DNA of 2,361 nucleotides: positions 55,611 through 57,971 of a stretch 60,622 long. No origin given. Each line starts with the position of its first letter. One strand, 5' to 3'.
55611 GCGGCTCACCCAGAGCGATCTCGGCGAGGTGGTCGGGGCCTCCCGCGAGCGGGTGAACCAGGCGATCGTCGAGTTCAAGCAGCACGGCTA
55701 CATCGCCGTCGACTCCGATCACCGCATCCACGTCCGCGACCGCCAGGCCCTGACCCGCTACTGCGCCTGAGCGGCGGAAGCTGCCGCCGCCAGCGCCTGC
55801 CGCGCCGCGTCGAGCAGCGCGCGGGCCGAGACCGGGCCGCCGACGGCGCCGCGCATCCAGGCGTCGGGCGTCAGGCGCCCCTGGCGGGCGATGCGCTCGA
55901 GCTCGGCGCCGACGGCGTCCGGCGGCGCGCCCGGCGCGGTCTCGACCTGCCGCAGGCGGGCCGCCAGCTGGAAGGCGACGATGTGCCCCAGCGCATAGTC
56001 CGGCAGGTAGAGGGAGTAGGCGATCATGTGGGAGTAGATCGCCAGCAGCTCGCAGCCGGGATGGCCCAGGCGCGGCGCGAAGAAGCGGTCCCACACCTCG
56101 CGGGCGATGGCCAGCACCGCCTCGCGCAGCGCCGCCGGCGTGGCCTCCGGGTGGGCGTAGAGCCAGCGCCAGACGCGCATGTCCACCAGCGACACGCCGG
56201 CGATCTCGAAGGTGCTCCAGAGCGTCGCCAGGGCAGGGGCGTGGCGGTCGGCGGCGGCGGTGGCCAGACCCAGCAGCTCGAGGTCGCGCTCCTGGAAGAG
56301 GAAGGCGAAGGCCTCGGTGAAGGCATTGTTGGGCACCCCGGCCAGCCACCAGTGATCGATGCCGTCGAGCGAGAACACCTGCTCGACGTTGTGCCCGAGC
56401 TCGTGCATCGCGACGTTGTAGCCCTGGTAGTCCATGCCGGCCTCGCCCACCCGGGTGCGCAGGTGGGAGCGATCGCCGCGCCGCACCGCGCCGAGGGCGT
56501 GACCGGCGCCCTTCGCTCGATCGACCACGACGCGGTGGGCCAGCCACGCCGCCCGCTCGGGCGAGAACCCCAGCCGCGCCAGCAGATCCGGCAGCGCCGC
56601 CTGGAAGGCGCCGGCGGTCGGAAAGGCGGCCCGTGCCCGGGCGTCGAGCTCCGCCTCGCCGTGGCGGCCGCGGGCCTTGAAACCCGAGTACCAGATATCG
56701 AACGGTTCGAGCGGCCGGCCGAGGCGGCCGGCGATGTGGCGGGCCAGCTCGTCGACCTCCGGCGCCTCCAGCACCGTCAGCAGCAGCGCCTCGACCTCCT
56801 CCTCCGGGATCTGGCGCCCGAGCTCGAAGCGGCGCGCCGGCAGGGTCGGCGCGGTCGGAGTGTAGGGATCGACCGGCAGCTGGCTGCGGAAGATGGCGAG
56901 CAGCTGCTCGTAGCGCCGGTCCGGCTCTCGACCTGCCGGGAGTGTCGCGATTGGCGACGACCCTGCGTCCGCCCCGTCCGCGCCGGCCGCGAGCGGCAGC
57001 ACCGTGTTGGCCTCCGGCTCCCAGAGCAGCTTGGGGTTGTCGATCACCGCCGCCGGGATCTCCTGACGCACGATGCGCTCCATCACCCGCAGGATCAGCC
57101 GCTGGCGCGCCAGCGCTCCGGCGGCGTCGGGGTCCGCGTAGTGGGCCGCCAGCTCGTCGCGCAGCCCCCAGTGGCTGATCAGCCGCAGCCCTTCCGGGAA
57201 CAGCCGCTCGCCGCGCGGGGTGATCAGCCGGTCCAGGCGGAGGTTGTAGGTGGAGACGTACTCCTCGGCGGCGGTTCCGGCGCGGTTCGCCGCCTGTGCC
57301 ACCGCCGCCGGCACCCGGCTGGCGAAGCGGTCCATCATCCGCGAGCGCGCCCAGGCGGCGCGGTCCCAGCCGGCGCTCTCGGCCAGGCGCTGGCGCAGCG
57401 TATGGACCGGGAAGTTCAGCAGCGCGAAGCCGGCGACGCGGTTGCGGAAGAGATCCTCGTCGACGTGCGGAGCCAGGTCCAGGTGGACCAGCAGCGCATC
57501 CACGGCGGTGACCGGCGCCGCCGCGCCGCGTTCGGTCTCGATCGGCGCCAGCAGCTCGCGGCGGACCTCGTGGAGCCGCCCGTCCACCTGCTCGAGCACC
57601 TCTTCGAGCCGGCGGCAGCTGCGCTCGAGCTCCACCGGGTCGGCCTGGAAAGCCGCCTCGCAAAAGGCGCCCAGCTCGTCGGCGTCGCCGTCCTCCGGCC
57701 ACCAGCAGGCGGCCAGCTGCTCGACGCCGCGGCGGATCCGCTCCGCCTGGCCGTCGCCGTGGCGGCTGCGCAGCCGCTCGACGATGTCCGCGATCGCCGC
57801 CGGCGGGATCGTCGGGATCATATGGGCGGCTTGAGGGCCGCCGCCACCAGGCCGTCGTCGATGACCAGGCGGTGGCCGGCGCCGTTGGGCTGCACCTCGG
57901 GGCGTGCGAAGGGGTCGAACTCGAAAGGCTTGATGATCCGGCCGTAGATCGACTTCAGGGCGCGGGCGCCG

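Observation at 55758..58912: ClpX-like AAA+ ATPase translationally coupled to a PepF/M3-like metallopeptidase: a candidate two-component ATP-dependent metalloprotease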

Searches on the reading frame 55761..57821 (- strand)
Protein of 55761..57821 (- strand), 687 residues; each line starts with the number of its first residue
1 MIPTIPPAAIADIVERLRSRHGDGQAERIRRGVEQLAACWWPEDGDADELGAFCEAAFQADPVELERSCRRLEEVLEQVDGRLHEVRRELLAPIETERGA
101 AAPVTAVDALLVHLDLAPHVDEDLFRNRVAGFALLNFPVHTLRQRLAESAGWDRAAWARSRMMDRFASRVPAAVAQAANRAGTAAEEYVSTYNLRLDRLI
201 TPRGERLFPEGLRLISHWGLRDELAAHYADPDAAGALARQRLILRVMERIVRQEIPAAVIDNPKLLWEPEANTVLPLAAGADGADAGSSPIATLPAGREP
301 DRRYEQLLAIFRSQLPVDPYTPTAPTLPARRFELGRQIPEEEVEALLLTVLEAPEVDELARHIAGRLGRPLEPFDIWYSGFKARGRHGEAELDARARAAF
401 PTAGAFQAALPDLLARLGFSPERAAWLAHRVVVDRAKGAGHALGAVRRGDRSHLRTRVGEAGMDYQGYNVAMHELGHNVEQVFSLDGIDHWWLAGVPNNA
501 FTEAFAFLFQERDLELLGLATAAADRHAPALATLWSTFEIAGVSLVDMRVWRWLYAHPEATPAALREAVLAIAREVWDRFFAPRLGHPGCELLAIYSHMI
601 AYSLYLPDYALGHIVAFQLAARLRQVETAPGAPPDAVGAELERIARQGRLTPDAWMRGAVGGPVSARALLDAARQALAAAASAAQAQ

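Call 3: search_protein_families(library=pfam, proteins=[window:55761-57821:-], max_evalue=0.01)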
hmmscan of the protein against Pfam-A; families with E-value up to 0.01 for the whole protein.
window:55761-57821:- (687 aa): 0 families

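Call 4: search_protein_families(library=ncbifam, proteins=[window:55761-57821:-], max_evalue=0.01)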
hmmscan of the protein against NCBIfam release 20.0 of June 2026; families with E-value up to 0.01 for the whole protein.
window:55761-57821:- (687 aa): 0 families

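Call 5: search_protein_families(library=padloc, proteins=[window:55761-57821:-], max_evalue=0.01)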
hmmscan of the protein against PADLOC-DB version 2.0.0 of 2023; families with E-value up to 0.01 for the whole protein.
window:55761-57821:- (687 aa): 0 families

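Call 7: search_solved_structures(query=window:55761-57821:-, max_evalue=10, show_alignments=2)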
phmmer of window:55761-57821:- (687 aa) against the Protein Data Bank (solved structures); distinct sequences matched with E-value up to 10: 1.
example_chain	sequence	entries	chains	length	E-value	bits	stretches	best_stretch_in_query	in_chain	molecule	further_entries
8zeh_J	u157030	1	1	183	0.55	11.8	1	538-631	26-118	Fucoxanthin chl a/c light-harvesting protein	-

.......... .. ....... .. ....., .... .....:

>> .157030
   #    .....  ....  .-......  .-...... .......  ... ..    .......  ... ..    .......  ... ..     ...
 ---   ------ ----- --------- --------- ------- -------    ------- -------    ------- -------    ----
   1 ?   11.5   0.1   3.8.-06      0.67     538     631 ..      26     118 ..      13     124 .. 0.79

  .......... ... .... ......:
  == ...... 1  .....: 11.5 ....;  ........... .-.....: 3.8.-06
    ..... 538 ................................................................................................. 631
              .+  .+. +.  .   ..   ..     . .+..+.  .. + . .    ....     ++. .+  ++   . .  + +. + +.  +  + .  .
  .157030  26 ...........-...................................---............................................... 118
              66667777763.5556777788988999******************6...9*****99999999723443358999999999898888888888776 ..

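Call 9: find_homologous_proteins(query=window:55761-57821:-, max_evalue=0.001)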
Query window:55761-57821:- (687 aa): 4719 proteins with E <= 0.001 among 8000 candidates; the best 120 are listed.
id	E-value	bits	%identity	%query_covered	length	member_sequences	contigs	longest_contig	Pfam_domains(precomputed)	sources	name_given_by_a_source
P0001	0.0e+0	1519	100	100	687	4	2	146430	-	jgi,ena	jgi:hypothetical protein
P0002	0.0e+0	1326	89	97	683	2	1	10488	-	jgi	jgi:hypothetical protein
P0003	0.0e+0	1230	83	96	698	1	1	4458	-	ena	-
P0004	0.0e+0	1219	83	95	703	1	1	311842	-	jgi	jgi:hypothetical protein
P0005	0.0e+0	1217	83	96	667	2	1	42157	-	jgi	jgi:hypothetical protein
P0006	0.0e+0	1216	82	95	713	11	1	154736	-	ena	-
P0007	0.0e+0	1212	84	95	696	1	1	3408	-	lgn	-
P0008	0.0e+0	1212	84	95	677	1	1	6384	-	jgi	-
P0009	0.0e+0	1211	83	95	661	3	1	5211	-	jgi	jgi:hypothetical protein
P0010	0.0e+0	1210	84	95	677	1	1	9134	-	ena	-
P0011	0.0e+0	1207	82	99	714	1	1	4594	-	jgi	jgi:hypothetical protein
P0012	0.0e+0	1206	83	95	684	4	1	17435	-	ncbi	-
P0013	0.0e+0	1205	80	97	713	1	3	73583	-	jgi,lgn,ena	-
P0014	0.0e+0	1205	81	95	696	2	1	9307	-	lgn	-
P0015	0.0e+0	1201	83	95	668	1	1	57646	-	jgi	jgi:hypothetical protein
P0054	7.2e-275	932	65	98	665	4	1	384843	-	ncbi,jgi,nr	ncbi:MAG: hypothetical protein QOF89_3440 [Acidobacteriota bacterium]|jgi:hypothetical protein|nr:hy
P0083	6.5e-270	915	64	99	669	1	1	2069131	-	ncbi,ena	-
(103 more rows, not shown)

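Call 16: find_encoding_contigs(protein=P0054, flank=8000, max_places=3)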
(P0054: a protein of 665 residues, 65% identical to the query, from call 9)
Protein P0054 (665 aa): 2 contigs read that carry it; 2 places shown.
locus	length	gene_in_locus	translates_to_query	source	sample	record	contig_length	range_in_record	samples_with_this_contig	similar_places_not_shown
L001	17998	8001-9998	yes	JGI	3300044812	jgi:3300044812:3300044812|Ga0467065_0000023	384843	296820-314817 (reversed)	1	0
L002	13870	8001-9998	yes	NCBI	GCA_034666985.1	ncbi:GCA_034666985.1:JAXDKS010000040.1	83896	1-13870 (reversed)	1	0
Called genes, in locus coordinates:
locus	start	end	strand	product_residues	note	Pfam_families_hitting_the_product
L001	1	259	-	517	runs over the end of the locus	PF13576:Pentapeptide_3 (faint)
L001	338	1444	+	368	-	-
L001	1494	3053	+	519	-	PF00171:Aldedh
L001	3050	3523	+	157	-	PF12867:DinB_2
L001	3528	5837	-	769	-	PF00580:UvrD-helicase, PF13245:AAA_19, PF01443:Viral_helicase1 (faint), PF13361:UvrD_C, PF13538:UvrD_C_2, PF21196:PcrA_UvrD_tudor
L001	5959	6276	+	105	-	-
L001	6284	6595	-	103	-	-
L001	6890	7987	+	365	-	PF07724:AAA_2, PF00004:AAA (weak), PF07728:AAA_5 (faint), PF10431:ClpB_D2-small (faint)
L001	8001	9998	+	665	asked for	-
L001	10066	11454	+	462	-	PF01637:ATPase_2, PF03008:DUF234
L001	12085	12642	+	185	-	PF07638:Sigma70_ECF (faint), PF04542:Sigma70_r2, PF08281:Sigma70_r4_2, PF04545:Sigma70_r4 (faint)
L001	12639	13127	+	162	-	-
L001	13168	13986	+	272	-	-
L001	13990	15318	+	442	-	PF01738:DLH (faint), PF00561:Abhydrolase_1 (weak), PF12146:Hydrolase_4, PF12697:Abhydrolase_6, PF20434:BD-FAE, PF00326:Peptidase_S9 (faint), PF08840:BAAT_C (weak)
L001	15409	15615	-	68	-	-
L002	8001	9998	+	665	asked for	-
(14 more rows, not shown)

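Call 17: find_encoding_contigs(protein=P0083, flank=8000, max_places=3)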
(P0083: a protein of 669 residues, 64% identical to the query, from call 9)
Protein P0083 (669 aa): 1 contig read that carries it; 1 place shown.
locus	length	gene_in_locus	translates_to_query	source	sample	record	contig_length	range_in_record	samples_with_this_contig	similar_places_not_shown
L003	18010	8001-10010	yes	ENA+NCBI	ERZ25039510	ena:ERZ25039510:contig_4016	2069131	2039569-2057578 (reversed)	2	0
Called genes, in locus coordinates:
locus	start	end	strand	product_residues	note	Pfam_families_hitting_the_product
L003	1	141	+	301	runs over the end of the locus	PF00171:Aldedh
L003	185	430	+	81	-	-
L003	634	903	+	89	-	-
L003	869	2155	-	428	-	-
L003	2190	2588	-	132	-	PF01850:PIN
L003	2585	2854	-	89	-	PF15937:PrlF_antitoxin (weak), PF04014:MazE_antitoxin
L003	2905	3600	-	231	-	PF13361:UvrD_C, PF13538:UvrD_C_2, PF21196:PcrA_UvrD_tudor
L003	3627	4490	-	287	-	PF00580:UvrD-helicase (weak), PF13361:UvrD_C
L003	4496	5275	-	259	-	PF00580:UvrD-helicase, PF13245:AAA_19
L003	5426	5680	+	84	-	-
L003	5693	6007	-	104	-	-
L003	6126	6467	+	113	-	-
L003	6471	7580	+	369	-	PF00004:AAA (weak), PF07724:AAA_2, PF07728:AAA_5 (weak)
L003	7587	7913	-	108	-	PF07883:Cupin_2, PF02311:AraC_binding (weak)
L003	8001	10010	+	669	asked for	-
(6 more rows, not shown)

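Call 27: search_protein_representatives(protein=window:55761-57821:-)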
Query: 687 residues. Proteins with E-value up to 0.001 (for the whole library): 1123; up to 1e-10: 710; up to 1e-30: 275. The best 150 are listed.
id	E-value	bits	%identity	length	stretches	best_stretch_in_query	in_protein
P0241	2.4e-228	776.4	64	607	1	5-594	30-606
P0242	9.0e-195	665.5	51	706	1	7-679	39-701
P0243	1.3e-190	651.7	48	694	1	7-677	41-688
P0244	1.6e-176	605.2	45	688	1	5-679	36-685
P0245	2.0e-176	604.9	51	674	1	5-677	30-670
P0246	3.6e-161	554.4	45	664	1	13-677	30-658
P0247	8.5e-159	546.6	45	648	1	13-678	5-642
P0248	4.1e-156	537.7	41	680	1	3-679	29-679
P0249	8.1e-153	526.8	48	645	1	12-678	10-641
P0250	2.9e-152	525.0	43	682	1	16-677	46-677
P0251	3.3e-149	514.9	48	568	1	76-677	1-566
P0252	1.6e-148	512.6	47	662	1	17-678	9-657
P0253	4.7e-148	511.1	46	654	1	11-677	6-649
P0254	9.1e-147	506.8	40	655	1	20-678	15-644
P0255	1.9e-145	502.5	42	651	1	11-678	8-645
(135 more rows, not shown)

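Call 30: search_solved_structures(query=A3, max_evalue=10, show_alignments=3)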
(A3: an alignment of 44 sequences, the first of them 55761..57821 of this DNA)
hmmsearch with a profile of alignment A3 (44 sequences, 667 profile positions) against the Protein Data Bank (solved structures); distinct sequences matched with E-value up to 10: 27.
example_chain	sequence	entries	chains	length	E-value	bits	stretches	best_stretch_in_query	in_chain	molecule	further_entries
7udk_A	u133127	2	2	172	0.0012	20.2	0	405-433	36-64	Designed helical repeat protein (DHR) RPB_LRP2_R4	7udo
3cwb_B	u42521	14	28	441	0.05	14.8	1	588-626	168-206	MITOCHONDRIAL UBIQUINOL-CYTOCHROME-C REDUCTASE COMPLEX CORE PROTEIN 2 | UBIQUINOL-CYTOCHROME-C REDUCTASE COMPLEX CORE PROTEIN 2, MITOCHONDRIAL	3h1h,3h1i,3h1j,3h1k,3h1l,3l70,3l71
4xfp_A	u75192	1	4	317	0.094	13.9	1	212-293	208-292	Urate oxidase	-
5yja_A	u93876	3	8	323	0.098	13.9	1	212-293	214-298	Uric acid degradation bifunctional protein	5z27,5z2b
5y52_A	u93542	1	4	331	0.1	13.8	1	212-293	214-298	Uric acid degradation bifunctional protein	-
3wlv_A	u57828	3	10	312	0.18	13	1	212-293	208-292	Urate oxidase | Uric acid degradation bifunctional protein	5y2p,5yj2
7cmn_A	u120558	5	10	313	0.18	13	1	212-293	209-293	Uric acid degradation bifunctional protein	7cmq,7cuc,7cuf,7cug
1j2g_A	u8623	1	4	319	0.19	12.9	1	212-293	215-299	Uricase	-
5ayj_A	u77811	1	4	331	0.31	12.2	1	212-291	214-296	Uric acid degradation bifunctional protein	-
6xvf_B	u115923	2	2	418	0.44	11.7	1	588-626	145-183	Cytochrome b-c1 complex subunit 2, mitochondrial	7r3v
6zfs_B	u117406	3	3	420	0.44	11.7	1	588-626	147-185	Cytochrome b-c1 complex subunit 2, mitochondrial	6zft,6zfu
1qcr_B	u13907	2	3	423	0.45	11.7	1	588-626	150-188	UBIQUINOL CYTOCHROME C OXIDOREDUCTASE | Cytochrome b-c1 complex subunit 2, mitochondrial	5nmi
9w2x_B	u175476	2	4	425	0.45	11.7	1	588-626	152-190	Cytochrome b-c1 complex subunit 2, mitochondrial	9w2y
6haw_B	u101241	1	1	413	0.46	11.7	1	588-626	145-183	Cytochrome b-c1 complex subunit 2, mitochondrial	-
8p65_B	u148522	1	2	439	0.47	11.6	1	588-626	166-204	Cytochrome b-c1 complex subunit 2, mitochondrial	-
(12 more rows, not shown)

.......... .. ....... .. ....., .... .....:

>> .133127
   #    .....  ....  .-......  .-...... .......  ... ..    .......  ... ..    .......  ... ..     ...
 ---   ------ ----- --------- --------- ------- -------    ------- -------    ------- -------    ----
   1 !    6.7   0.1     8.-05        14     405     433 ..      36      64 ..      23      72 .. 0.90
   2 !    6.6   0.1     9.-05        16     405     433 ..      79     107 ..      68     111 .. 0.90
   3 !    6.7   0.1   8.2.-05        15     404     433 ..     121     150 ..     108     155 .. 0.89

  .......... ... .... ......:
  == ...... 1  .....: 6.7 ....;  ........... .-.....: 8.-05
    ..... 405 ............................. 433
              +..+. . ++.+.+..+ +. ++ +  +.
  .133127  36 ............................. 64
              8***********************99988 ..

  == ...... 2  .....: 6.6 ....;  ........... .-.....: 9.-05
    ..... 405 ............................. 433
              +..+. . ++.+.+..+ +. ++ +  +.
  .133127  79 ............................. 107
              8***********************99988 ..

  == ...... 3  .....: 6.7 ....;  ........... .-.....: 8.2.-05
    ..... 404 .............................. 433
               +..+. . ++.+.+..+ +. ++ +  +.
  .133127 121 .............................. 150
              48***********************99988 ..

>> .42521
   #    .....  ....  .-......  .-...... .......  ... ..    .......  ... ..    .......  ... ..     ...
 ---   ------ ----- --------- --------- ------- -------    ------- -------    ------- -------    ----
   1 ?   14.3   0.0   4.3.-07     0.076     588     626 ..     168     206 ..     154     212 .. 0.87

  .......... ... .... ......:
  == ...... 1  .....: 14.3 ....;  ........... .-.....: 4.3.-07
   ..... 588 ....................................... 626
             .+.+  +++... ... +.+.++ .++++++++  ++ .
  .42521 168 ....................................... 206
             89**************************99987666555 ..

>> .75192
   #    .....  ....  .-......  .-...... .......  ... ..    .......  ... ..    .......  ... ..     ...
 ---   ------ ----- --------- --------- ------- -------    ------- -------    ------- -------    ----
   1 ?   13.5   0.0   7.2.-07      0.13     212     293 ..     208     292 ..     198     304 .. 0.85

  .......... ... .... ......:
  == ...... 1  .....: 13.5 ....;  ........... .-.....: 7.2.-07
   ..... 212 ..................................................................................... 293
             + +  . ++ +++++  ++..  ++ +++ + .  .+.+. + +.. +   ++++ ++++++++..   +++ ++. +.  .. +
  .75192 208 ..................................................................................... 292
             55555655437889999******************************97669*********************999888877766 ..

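Call 31: search_protein_families(library=pfam, alignment_id=A3, max_evalue=0.1)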
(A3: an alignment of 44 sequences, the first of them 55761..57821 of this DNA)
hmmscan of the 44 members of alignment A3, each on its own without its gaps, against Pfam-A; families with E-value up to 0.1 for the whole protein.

A. member 1, window:55761-57821:- (687 aa): 0 families

B. families by the number of members that match (of 44 scanned): 12 families
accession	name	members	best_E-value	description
PF13582.12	Reprolysin_3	4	0.046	Metallo-peptidase family M12B Reprolysin-like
PF17114.10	Nod1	1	0.0083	Gef2-related medial cortical node protein Nod1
PF01432.26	Peptidase_M3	1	0.027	Peptidase family M3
PF13398.12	Peptidase_M50B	1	0.035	Peptidase M50B-like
PF07845.16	DUF1636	1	0.04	Protein of unknown function (DUF1636)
PF07737.17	ATLF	1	0.044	Anthrax toxin lethal factor, N- and C-terminal domain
PF12958.12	DUF3847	1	0.064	Protein of unknown function (DUF3847)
PF24005.1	DUF7320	1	0.076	Domain of unknown function (DUF7320)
PF00647.24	EF1G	1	0.088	Elongation factor 1 gamma, conserved domain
PF24215.1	H_T_assoc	1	0.09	Phage head to tail associated domain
PF25146.1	GH3_N_vert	1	0.091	Vertebrate GH3, N-terminal domain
PF13480.13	Acetyltransf_6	1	0.091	Acetyltransferase (GNAT) domain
